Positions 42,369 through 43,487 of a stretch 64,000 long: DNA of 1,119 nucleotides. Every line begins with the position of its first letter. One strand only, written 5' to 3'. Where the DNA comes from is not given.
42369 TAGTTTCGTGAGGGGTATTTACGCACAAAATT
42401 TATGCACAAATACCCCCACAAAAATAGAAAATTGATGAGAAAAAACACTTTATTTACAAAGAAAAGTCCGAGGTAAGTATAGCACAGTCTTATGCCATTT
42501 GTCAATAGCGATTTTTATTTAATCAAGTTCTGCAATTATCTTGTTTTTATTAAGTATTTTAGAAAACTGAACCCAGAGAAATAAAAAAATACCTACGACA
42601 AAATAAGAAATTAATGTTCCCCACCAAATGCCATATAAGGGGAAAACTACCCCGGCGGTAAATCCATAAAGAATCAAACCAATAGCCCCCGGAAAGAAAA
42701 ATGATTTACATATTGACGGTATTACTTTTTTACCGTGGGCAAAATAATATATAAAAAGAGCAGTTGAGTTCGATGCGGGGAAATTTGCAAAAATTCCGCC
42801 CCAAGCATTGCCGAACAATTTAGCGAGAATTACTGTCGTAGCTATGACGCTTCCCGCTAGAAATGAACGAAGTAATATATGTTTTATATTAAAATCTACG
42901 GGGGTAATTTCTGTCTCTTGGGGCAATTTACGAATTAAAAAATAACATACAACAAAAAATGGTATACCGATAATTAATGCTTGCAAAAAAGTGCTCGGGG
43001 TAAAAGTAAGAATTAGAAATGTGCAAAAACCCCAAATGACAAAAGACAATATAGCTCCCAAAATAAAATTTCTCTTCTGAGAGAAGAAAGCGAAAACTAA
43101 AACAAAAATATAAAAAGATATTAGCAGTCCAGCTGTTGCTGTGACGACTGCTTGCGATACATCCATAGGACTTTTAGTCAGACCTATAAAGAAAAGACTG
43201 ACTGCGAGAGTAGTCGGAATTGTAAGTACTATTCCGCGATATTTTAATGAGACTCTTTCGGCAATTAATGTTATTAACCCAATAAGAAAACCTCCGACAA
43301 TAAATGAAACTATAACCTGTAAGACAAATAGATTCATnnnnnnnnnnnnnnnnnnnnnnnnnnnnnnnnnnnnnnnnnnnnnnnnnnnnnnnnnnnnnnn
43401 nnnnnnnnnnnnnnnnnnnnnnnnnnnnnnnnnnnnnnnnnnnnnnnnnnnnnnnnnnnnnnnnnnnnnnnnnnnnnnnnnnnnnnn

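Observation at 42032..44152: Accessory three-gene insertion splitting the purine operon between purC and purB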

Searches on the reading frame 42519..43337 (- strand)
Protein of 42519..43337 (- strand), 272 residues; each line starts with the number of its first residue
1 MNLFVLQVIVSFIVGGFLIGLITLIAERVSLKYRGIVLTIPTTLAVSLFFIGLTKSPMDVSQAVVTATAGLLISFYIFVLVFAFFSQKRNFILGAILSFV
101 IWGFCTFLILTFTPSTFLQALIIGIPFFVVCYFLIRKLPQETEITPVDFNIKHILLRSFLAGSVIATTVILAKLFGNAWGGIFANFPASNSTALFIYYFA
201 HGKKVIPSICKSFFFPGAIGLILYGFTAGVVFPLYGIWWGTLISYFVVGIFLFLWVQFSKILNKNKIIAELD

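Call 5: search_protein_families(library=pfam, proteins=[window:42519-43337:-], max_evalue=0.1)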
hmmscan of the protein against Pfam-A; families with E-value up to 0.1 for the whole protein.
window:42519-43337:- (272 aa): 1 family
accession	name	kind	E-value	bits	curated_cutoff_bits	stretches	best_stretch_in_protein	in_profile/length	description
PF11345.13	DUF3147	-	7.1e-11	42.9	23.6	2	9-110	2-106/111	Protein of unknown function (DUF3147)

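Call 6: search_protein_families(library=ncbifam, proteins=[window:42519-43337:-], max_evalue=0.1)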
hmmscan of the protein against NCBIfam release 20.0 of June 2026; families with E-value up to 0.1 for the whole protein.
window:42519-43337:- (272 aa): 0 families

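Call 10: search_protein_families(library=padloc, proteins=[window:42519-43337:-], max_evalue=1)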
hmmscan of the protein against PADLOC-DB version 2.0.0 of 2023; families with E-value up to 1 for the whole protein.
window:42519-43337:- (272 aa): 0 families

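Call 11: search_protein_families(library=phrogs, proteins=[window:42519-43337:-], max_evalue=1)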
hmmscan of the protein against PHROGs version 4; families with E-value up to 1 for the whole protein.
window:42519-43337:- (272 aa): 0 families

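Call 22: find_homologous_proteins(query=window:42519-43337:-, max_evalue=0.001)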
Query window:42519-43337:- (272 aa): 36 proteins with E <= 0.001 among 3690 candidates.
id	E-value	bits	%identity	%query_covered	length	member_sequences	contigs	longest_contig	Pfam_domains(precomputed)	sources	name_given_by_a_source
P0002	9.3e-166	568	100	100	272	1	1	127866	PF11345.14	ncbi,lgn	ncbi:MAG: DUF3147 family protein [Patescibacteria group bacterium]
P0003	9.1e-102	358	63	99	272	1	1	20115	PF11345.14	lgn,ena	-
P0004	1.1e-77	280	55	100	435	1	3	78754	PF11345.14,PF13302.14,PF00583.32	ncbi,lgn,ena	-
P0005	1.8e-68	249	48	97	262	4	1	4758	PF11345.14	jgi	jgi:uncharacterized membrane protein (GlpM family)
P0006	1.9e-67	246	49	94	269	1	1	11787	-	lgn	-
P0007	1.1e-66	243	48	97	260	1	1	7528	PF11345.14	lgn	-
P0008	2.6e-66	242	49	95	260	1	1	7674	PF11345.14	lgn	-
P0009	8.2e-66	241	48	97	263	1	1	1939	PF11345.14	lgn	-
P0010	1.2e-65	240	50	90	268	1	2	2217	PF11345.14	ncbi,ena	-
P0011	1.2e-65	240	47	97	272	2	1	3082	PF11345.14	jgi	-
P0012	2.5e-65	239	49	97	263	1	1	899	PF11345.14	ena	-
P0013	4.5e-65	238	44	99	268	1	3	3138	PF11345.14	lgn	-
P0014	3.2e-64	235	44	96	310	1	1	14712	-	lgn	-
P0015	9.1e-63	231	46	94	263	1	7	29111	PF11345.14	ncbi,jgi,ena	-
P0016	2.2e-60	223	48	89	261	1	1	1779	PF11345.14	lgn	-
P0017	4.3e-58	215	45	95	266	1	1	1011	PF11345.14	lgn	-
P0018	1.8e-57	213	46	97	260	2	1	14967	PF11345.14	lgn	-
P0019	5.7e-57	212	46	93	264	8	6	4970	PF11345.14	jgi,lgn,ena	-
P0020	7.6e-57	211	45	92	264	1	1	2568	PF11345.14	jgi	-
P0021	1.0e-55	207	45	96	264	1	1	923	PF11345.14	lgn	-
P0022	1.2e-55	207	44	97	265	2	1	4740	PF11345.14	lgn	-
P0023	1.6e-54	204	47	89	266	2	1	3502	PF11345.14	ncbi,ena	ncbi:MAG: hypothetical protein AAB666_01180 [Patescibacteria group bacterium]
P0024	3.2e-54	203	45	96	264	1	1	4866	PF11345.14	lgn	-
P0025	4.2e-54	202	42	99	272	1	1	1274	PF11345.14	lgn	-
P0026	4.6e-54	202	45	90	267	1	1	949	PF11345.14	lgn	-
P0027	4.5e-53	199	44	94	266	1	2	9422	PF11345.14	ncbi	-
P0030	2.7e-40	157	37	92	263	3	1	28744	PF11345.14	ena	-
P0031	6.2e-29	120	39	66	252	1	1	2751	PF11345.14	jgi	-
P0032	1.4e-23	102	32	94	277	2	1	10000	PF11345.14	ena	-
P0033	1.3e-19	89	30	90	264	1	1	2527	PF11345.14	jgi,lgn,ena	-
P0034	4.7e-17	81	29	90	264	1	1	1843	PF11345.14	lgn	-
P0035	1.6e-16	79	29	90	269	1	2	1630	PF11345.14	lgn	-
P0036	5.2e-15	74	26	91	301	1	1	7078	PF11345.14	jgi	-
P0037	4.8e-6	45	26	62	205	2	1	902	PF11345.14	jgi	jgi:hypothetical protein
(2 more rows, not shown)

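Call 24: find_encoding_contigs(protein=P0003, flank=8000, max_places=3)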
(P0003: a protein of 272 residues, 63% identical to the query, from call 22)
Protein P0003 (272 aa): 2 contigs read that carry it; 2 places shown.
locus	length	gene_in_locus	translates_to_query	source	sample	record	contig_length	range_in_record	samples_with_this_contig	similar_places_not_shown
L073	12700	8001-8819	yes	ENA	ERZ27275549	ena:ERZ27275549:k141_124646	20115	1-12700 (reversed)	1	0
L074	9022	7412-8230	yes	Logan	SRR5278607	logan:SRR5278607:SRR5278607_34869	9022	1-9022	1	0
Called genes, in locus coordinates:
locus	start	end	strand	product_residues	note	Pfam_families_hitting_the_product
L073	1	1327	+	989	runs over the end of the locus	PF18072:FGAR-AT_linker, PF00586:AIRS, PF02769:AIRS_C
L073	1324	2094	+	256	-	PF13507:GATase_5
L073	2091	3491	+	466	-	PF00310:GATase_2 (faint), PF13522:GATase_6, PF13537:GATase_7, PF00156:Pribosyltran (weak)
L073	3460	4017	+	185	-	PF00551:Formyl_trans_N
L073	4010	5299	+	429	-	PF02844:GARS_N, PF01071:GARS_A, PF02655:ATP-grasp_3 (faint), PF02786:CPSase_L_D2 (weak), PF02222:ATP-grasp (weak), PF02843:GARS_C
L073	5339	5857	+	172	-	PF00731:AIRC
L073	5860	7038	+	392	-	PF00586:AIRS (weak), PF02769:AIRS_C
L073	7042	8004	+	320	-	PF01259:SAICAR_synt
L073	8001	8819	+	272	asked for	PF11345:DUF3147 (weak)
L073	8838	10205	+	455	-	PF00206:Lyase_1, PF08328:ASL_C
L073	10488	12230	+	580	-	PF03717:PBP_dimer, PF00905:Transpeptidase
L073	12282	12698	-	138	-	?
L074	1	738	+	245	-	?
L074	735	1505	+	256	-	PF13507:GATase_5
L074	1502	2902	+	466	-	PF00310:GATase_2 (faint), PF13522:GATase_6, PF13537:GATase_7, PF00156:Pribosyltran (weak)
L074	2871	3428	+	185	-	PF00551:Formyl_trans_N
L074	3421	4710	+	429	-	PF02844:GARS_N, PF01071:GARS_A, PF02655:ATP-grasp_3 (faint), PF02786:CPSase_L_D2 (weak), PF02222:ATP-grasp (weak), PF02843:GARS_C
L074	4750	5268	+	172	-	PF00731:AIRC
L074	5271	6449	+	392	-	PF00586:AIRS (weak), PF02769:AIRS_C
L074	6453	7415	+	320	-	PF01259:SAICAR_synt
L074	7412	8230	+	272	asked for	PF11345:DUF3147 (weak)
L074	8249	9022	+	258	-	?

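Call 25: find_encoding_contigs(protein=P0004, flank=8000, max_places=3)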
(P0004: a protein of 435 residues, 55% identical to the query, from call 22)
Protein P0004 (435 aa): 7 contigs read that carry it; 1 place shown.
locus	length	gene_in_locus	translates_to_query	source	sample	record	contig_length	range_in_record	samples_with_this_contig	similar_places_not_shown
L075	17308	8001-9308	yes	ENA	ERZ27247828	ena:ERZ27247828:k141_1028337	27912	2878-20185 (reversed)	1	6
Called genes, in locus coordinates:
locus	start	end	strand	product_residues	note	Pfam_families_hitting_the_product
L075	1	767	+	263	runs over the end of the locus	PF01170:UPF0020 (faint), PF01555:N6_N4_Mtase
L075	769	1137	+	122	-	PF01527:HTH_Tnp_1 (faint)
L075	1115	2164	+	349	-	-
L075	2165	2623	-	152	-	-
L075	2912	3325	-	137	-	-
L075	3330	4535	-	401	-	-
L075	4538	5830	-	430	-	PF00078:RVT_1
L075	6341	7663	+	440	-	PF00239:Resolvase, PF07508:Recombinase, PF13408:Zn_ribbon_recom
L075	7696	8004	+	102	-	-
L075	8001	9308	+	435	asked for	PF11345:DUF3147 (faint), PF13302:Acetyltransf_3, PF00583:Acetyltransf_1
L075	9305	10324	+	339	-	-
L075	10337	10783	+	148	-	PF00293:NUDIX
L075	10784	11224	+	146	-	PF00293:NUDIX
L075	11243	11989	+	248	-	PF03372:Exo_endo_phos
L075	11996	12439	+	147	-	PF00293:NUDIX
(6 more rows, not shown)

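Call 32: find_related_loci(query=A2, collection=metagenome_contigs, flank=8000)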
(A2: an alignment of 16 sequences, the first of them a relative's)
Query A2 (272 aa) in metagenome_contigs; peptide patterns used: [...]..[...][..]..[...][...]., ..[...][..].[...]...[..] (x = any residue, [..] = any of these).
463 stretches matched a pattern; 138 encode a relative of the query (tblastn E <= 1e-3); the best 80 are kept; 80 distinct loci.
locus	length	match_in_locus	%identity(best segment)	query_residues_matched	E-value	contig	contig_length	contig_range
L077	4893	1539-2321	52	3-267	1e-76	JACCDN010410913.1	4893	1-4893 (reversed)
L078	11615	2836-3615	48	3-265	3e-74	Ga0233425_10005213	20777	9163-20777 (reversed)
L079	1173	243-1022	48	2-263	6e-79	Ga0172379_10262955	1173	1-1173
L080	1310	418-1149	50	2-247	1e-76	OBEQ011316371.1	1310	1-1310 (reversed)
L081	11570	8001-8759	49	2-255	3e-71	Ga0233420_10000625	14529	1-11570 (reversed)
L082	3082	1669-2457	47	1-265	4e-71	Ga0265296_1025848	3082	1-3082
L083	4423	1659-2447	48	3-266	1e-70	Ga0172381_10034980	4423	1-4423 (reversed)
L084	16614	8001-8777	46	3-264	4e-70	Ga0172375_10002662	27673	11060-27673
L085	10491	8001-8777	46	3-264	4e-70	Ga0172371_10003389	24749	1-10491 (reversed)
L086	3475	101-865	48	2-257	5e-70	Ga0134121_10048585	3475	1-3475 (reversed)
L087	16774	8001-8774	48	2-260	1e-67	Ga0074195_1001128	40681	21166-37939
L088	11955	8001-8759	49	2-255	2e-67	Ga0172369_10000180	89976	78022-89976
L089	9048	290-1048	49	2-255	2e-67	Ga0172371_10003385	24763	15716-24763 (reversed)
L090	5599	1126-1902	46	3-262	2e-66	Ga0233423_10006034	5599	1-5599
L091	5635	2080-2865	48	2-265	3e-65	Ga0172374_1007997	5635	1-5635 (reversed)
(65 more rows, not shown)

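Call 38: search_protein_families(library=pfam, alignment_id=A3, max_evalue=0.00001)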
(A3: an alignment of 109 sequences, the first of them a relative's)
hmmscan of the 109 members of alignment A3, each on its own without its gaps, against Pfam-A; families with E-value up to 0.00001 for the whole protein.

A. member 1, L075:6314-7663:+ (449 aa): 3 families
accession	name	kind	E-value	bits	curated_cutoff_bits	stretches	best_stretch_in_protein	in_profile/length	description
PF00239.26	Resolvase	-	3.8e-19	69.7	23.3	1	33-177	3-143/145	Resolvase, N terminal domain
PF07508.19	Recombinase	-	1.9e-12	47.7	21.1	1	203-294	1-101/102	Recombinase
PF13408.12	Zn_ribbon_recom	-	4.6e-08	33.8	25.3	1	306-361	2-51/58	Recombinase zinc beta ribbon domain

B. families by the number of members that match (of 109 scanned): 84 families (the first 25 are shown)
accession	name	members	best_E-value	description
PF01556.23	DnaJ_C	6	7.7e-49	DnaJ C terminal domain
PF00226.36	DnaJ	6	2e-29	DnaJ domain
PF00684.25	DnaJ_CXXCXGXG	6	3.6e-16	DnaJ central domain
PF03773.19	ArsP_1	5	2.2e-59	Predicted permease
PF07690.21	MFS_1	3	5.6e-25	Major Facilitator Superfamily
PF22769.1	DCD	2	2.4e-49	dCTP deaminase-like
PF00589.27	Phage_integrase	2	1.7e-47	Phage integrase family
PF00395.25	SLH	2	3.8e-44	S-layer homology domain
PF00578.27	AhpC-TSA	2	4.1e-39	AhpC/TSA family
PF14559.12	TPR_19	2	1.5e-22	Tetratricopeptide repeat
PF13432.12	TPR_16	2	1.3e-20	Tetratricopeptide repeat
PF08534.16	Redoxin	2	1.9e-17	Redoxin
PF07719.23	TPR_2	2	8.1e-17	Tetratricopeptide repeat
PF13428.12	TPR_14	2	9.1e-14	Tetratricopeptide repeat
PF00692.24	dUTPase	2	5.3e-13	dUTPase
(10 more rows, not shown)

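Call 39: predict_structure(alignment_id=A1)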
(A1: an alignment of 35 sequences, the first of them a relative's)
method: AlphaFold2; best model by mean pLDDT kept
length: 272 residues; sequences in the alignment: 35
mean_pLDDT: 94.1   pTM: 0.89
mean pLDDT of the five models: 94.1, 92.6, 91.9, 91.3, 91.3
residues with pLDDT >= 90: 231; 70-90: 41; 50-70: 0; < 50: 0
segments of 3 or more residues with pLDDT < 50: none
pLDDT, mean of each block of 10 residues (from residue 1): 94 94 90 87 93 96 97 97 97 97 97 97 98 97 90 92 91 94 87 90 95 93 98 98 98 94 89 80
secondary structure, 60 per line:
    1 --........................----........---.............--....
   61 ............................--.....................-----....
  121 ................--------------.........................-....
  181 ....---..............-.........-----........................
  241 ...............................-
elements in order: H3-26 H31-38 H42-54 H57-88 H91-111 H117-136 H151-175 H177-184 H188-201 H203-211 H217-271

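Call 43: fold_search(model_id=the predicted structure, library=pdb)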
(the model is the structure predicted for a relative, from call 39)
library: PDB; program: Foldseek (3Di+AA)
matches with E <= 10: 205; with E <= 0.001: 0
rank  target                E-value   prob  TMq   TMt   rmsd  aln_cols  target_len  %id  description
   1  2nq2_B                1.3e-01  0.51  0.27  0.25  16.9       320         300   11  An inward-facing conformation of a putative metal-chelate type ABC transporter. (released 2007-01-02)
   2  4g1u_A                1.5e-01  0.66  0.30  0.28  16.4       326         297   13  X-ray structure of the bacterial heme transporter HmuUV from Yersinia pestis (released 2012-12-19)
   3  7kyp_F                2.5e-01  0.38  0.23  0.22  17.6       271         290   15  PsaBC from Streptococcus pneumoniae in complex with Fab (released 2021-08-25)
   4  7kyp_D                2.8e-01  0.33  0.22  0.22  17.3       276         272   16  PsaBC from Streptococcus pneumoniae in complex with Fab (released 2021-08-25)
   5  7kyp_P                5.5e-01  0.25  0.25  0.25  15.8       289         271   13  PsaBC from Streptococcus pneumoniae in complex with Fab (released 2021-08-25)
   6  7kyp_J                5.7e-01  0.16  0.21  0.21  17.7       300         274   13  PsaBC from Streptococcus pneumoniae in complex with Fab (released 2021-08-25)
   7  5jdl                  6.7e-01  0.14  0.20  0.19  19.6       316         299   16  Structural mechanisms of extracellular ion exchange and induced binding-site occlusion in the sodium-calcium exchanger N (released 2016-05-11)
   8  2nq2_A                7.0e-01  0.28  0.30  0.27  16.3       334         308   10  An inward-facing conformation of a putative metal-chelate type ABC transporter. (released 2007-01-02)
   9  7da5_A                7.6e-01  0.16  0.24  0.20  19.2       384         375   13  Cryo-EM structure of the human MCT1 D309N mutant in complex with Basigin-2 in the inward-open conformation. (released 2020-12-23)
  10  7dqk_A                7.6e-01  0.10  0.16  0.11  18.4       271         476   12  A nicotine MATE transporter, Nicotiana tabacum MATE2 (NtMATE2) (released 2021-06-09)
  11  5jdq                  7.9e-01  0.16  0.23  0.21  19.6       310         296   14  Structural mechanisms of extracellular ion exchange and induced binding-site occlusion in the sodium-calcium exchanger N (released 2016-05-11)
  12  8dwc_R                7.9e-01  0.10  0.18  0.19  18.6       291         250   15  CryoEM structure of Gq-coupled MRGPRX1 with peptide agonist BAM8-22 (released 2022-11-02)
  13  7kyp_B                9.0e-01  0.21  0.24  0.24  17.4       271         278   15  PsaBC from Streptococcus pneumoniae in complex with Fab (released 2021-08-25)
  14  5hxc                  9.4e-01  0.20  0.25  0.23  15.0       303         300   15  Structural mechanisms of extracellular ion exchange and induced binding-site occlusion in the sodium-calcium exchanger N (released 2016-05-11)
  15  7qoa_B                9.4e-01  0.09  0.17  0.13  17.2       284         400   16  Structure of CodB, a cytosine transporter in an outward-facing conformation (released 2022-07-13)
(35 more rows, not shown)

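Call 64: search_solved_structures(query=A1, max_evalue=1)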
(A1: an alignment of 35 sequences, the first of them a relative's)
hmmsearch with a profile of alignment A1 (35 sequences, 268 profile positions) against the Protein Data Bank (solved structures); distinct sequences matched with E-value up to 1: 11.
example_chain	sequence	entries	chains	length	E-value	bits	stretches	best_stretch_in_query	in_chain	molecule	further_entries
9h2p_A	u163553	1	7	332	0.0094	18.6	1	82-183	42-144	Low conductance mechanosensitive channel YnaI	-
9e68_G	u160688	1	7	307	0.026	17.2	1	97-183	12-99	MscS/YnaI chimera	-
9h2v_A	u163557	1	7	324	0.029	17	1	82-184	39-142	Low conductance mechanosensitive channel YnaI,Small-conductance mechanosensitive channel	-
6urt_G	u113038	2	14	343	0.045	16.4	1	82-183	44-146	Low conductance mechanosensitive channel YnaI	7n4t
9e65_A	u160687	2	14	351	0.047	16.3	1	82-183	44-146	Low conductance mechanosensitive channel YnaI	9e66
5y4o_A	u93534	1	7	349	0.047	16.3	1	82-183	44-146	Low conductance mechanosensitive channel YnaI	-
9h95_A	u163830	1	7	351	0.048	16.3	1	82-183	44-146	Low conductance mechanosensitive channel YnaI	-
9e63_A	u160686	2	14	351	0.048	16.3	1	82-183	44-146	Low conductance mechanosensitive channel YnaI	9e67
9e62_A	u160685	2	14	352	0.048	16.3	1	82-183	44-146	Low conductance mechanosensitive channel YnaI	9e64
6zye_E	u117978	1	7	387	0.059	16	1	82-183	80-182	YnaI,Low conductance mechanosensitive channel YnaI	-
6zyd_E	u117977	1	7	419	0.092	15.4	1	82-183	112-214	Low conductance mechanosensitive channel YnaI,Low conductance mechanosensitive channel Yna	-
